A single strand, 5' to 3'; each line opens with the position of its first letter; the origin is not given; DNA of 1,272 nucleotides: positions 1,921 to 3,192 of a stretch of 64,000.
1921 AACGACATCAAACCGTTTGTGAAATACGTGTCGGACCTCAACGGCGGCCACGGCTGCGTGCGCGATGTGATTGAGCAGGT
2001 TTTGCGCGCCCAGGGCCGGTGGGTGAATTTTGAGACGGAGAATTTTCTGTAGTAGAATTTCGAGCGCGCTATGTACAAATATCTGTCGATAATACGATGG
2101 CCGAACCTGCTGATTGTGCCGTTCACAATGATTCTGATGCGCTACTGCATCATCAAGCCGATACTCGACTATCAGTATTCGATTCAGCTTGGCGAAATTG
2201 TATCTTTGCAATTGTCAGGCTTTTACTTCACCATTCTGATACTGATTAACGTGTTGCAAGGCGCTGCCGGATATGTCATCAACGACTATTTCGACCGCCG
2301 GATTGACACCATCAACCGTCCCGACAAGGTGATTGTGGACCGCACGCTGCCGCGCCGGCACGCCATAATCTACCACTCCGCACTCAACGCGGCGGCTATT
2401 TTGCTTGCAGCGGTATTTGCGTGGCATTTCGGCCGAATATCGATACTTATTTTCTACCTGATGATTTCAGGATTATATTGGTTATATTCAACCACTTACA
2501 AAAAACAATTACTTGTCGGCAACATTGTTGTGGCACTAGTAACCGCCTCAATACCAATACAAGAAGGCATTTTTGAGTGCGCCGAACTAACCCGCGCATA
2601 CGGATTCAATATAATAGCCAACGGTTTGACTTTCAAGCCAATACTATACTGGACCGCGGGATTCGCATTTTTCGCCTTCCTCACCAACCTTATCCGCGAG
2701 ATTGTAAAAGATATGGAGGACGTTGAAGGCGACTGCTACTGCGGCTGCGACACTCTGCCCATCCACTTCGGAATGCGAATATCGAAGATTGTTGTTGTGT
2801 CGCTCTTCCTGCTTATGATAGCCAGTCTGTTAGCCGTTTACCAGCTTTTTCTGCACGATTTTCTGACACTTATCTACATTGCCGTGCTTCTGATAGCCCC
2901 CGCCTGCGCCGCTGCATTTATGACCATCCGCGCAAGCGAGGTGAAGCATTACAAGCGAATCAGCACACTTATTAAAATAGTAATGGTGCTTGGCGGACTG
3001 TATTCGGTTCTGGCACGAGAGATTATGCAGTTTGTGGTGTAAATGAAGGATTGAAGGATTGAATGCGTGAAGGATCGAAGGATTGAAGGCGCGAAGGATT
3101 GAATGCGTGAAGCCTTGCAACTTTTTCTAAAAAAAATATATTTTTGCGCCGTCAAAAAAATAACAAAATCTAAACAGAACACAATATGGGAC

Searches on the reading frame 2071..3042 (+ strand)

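Call 82: search_protein_families(library=pfam, proteins=[window:2071-3042:+], max_evalue=0.00001)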
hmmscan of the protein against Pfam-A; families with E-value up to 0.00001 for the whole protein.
window:2071-3042:+ (323 aa): 1 family
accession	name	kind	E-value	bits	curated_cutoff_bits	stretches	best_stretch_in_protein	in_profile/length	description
PF01040.23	UbiA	-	1.5e-24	87.1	34.2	1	52-285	21-231/250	UbiA prenyltransferase family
